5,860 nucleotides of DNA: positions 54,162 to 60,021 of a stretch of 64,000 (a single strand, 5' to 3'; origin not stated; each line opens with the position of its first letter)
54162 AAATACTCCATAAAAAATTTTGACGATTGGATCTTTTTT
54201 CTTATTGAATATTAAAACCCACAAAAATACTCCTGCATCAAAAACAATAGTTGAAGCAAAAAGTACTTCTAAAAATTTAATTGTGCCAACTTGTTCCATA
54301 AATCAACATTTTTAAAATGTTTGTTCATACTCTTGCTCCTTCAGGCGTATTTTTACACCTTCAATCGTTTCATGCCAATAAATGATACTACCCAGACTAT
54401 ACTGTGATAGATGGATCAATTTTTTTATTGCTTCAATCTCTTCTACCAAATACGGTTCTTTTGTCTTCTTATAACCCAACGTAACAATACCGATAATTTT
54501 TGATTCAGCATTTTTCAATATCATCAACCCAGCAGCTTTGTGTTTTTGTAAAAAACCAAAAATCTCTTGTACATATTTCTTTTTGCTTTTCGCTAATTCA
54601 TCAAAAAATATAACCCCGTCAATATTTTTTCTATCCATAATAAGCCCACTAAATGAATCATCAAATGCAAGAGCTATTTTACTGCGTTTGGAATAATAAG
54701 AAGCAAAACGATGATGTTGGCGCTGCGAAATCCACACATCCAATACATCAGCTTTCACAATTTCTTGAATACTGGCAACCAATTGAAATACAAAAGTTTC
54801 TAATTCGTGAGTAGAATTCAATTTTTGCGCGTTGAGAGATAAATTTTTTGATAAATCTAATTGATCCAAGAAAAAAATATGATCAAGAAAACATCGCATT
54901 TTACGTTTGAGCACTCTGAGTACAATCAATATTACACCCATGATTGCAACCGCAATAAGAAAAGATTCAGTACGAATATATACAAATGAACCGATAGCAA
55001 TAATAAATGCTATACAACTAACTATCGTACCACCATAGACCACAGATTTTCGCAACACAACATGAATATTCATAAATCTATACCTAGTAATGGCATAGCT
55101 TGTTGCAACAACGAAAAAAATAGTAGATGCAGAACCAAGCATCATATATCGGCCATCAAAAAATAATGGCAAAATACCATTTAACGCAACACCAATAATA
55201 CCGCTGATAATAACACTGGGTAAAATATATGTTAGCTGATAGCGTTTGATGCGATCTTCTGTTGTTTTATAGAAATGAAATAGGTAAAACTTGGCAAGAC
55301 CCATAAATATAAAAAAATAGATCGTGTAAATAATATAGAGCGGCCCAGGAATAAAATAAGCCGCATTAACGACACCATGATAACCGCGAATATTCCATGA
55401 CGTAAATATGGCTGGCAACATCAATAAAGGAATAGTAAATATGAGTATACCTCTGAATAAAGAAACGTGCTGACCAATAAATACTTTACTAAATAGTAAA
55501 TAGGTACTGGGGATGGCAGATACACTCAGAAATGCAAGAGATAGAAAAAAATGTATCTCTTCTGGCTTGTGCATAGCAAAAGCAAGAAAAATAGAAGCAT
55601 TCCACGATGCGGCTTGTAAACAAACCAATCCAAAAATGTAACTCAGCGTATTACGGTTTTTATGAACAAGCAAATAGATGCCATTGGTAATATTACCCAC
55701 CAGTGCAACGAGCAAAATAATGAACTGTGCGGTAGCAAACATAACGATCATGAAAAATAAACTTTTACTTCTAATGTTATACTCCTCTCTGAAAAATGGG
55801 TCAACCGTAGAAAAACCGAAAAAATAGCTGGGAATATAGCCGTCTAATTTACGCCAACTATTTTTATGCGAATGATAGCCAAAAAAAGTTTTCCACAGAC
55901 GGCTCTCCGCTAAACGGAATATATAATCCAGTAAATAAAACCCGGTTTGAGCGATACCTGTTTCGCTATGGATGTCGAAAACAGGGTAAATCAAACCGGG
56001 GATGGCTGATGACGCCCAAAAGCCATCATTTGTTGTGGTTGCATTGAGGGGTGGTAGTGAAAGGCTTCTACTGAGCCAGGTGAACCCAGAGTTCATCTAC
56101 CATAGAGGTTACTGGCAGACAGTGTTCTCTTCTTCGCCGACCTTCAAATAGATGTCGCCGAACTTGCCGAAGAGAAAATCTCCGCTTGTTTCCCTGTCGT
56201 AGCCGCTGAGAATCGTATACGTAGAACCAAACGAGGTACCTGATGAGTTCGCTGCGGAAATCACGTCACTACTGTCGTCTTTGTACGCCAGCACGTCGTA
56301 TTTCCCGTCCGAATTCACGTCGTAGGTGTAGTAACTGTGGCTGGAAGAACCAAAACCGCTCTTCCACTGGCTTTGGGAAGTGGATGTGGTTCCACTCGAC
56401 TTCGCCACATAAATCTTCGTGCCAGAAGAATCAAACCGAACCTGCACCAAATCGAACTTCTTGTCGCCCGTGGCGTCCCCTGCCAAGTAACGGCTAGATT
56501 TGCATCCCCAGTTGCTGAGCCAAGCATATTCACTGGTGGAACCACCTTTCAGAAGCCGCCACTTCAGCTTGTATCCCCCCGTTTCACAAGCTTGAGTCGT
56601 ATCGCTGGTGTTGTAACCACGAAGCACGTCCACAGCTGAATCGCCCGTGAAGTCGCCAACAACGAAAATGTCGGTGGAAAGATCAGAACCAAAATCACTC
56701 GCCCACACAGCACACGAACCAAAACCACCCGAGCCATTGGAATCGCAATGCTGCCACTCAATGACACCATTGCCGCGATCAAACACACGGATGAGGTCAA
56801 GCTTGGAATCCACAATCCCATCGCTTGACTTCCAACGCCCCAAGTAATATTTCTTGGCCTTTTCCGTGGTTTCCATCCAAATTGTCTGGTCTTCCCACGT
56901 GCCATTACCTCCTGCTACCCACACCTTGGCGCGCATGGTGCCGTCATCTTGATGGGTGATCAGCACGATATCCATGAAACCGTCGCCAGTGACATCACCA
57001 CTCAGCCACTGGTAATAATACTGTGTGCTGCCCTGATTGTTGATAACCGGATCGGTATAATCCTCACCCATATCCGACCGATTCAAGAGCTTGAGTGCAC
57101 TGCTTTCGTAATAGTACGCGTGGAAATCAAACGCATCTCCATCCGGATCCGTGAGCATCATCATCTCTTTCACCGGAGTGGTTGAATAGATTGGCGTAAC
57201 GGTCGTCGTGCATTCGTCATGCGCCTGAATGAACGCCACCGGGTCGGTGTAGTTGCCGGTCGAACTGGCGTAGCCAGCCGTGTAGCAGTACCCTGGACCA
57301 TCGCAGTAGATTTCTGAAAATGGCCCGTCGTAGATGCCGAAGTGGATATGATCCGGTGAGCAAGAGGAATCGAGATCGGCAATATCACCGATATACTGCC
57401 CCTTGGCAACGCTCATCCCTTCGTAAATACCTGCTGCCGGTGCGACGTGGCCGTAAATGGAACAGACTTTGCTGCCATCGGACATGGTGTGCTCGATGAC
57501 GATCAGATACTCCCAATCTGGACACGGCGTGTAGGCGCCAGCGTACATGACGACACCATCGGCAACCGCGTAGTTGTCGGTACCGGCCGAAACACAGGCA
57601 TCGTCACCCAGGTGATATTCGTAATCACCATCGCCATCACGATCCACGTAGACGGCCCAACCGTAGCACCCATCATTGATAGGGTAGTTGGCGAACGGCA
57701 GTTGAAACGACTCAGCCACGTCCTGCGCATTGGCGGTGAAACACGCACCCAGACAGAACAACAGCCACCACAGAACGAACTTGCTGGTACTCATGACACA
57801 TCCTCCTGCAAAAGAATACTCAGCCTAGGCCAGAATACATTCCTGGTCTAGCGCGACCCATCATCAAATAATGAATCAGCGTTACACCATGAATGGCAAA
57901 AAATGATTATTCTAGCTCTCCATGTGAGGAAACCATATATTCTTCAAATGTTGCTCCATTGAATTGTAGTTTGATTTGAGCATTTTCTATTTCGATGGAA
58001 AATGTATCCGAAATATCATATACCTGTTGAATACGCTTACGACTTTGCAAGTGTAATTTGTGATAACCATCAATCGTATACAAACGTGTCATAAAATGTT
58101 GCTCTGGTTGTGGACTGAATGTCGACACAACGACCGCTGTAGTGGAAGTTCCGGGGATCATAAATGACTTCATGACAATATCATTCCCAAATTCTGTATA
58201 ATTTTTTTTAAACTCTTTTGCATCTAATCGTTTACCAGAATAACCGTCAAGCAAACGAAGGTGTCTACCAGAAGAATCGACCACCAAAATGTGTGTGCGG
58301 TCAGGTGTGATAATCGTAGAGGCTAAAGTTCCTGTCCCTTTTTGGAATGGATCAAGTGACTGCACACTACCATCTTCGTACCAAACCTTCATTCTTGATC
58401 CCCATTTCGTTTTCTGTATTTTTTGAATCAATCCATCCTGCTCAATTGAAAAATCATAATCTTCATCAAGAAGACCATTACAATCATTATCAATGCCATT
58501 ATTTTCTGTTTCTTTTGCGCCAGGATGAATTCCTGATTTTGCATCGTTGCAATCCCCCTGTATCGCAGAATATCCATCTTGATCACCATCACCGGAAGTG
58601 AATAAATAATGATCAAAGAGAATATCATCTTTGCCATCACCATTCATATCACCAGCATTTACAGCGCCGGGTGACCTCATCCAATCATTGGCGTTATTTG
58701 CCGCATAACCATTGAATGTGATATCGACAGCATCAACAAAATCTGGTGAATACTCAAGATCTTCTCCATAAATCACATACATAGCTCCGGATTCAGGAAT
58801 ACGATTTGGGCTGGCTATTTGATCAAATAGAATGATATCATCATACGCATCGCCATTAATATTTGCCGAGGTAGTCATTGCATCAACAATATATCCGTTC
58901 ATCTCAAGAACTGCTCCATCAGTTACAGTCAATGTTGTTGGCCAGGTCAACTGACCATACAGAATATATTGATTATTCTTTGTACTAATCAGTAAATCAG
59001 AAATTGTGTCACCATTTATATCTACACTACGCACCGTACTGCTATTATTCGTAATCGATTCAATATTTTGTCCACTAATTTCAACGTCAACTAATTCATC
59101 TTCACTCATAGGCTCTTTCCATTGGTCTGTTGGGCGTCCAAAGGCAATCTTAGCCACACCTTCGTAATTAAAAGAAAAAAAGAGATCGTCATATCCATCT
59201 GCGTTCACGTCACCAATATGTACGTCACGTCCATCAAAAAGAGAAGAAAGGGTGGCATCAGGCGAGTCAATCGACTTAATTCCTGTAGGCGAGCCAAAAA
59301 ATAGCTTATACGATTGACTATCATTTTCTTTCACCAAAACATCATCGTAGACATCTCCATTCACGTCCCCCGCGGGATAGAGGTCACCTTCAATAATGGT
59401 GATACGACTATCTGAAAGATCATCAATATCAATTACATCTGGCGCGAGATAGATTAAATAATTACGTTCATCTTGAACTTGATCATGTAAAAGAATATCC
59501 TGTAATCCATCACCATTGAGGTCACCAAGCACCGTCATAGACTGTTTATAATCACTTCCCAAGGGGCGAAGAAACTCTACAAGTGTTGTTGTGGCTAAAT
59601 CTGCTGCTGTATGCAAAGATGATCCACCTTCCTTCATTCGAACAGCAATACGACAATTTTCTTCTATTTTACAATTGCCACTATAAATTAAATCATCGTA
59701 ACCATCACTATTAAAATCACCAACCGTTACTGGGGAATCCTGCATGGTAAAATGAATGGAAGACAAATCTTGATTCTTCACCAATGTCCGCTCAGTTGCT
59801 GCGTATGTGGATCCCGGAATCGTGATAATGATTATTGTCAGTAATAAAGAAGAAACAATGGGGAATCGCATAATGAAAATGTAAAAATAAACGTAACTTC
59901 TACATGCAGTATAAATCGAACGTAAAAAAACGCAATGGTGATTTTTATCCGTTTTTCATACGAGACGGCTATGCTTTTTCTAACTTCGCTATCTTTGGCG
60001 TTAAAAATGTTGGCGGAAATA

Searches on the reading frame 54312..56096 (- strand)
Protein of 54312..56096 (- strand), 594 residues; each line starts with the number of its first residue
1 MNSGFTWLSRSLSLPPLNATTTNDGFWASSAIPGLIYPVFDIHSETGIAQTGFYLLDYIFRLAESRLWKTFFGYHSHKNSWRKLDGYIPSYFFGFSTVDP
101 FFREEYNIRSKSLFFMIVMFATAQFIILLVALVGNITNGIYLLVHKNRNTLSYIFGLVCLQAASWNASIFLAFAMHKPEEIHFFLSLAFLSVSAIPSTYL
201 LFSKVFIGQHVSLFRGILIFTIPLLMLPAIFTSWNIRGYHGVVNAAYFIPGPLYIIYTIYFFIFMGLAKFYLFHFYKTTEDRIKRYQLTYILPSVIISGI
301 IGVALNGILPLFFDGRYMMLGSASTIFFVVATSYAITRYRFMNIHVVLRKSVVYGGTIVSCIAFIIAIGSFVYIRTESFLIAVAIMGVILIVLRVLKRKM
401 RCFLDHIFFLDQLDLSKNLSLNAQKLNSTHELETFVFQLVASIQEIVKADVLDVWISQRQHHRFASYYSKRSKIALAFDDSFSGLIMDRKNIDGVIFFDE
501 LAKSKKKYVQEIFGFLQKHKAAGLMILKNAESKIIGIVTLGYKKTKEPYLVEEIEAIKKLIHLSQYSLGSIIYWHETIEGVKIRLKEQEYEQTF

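Call 111: search_protein_families(library=pfam, proteins=[window:54312-56096:-], max_evalue=0.00001)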
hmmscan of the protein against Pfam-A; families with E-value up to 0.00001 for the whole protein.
window:54312-56096:- (594 aa): 1 family
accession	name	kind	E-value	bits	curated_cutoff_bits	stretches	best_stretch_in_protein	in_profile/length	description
PF16927.11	HisKA_7TM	-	6.7e-12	46.2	28.6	1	128-344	2-222/224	N-terminal 7TM region of histidine kinase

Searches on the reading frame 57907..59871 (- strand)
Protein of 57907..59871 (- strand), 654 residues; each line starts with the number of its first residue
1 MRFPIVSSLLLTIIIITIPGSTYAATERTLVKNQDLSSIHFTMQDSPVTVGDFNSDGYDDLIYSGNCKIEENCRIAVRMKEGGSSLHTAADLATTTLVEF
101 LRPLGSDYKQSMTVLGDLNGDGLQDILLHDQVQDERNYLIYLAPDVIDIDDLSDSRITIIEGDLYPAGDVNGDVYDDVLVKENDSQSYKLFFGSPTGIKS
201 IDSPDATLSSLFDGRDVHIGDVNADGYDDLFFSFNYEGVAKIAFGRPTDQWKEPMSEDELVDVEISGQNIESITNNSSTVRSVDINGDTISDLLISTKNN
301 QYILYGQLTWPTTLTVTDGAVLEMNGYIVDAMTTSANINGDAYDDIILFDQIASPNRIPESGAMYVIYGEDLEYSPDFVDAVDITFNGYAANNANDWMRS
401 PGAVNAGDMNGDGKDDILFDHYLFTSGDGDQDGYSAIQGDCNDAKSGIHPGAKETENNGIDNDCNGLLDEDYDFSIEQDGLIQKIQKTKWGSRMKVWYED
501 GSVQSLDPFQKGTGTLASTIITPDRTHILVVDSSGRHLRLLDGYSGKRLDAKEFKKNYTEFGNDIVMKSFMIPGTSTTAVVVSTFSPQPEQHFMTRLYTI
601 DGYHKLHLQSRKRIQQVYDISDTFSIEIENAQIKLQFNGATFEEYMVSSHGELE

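Call 111: search_protein_families(library=pfam, proteins=[window:57907-59871:-], max_evalue=0.00001)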
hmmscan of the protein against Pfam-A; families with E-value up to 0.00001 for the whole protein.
window:57907-59871:- (654 aa): 3 families
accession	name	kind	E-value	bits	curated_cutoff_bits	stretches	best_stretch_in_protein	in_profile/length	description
PF01839.29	FG-GAP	-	1.2e-15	57.5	22.1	0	48-62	5-19/37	FG-GAP repeat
PF13517.12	FG-GAP_3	-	8.4e-12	45.9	26.9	0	169-231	1-60/61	FG-GAP-like repeat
PF11617.13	Cu-binding_MopE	-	3.6e-09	37.2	27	1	440-470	1-30/30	Putative metal-binding motif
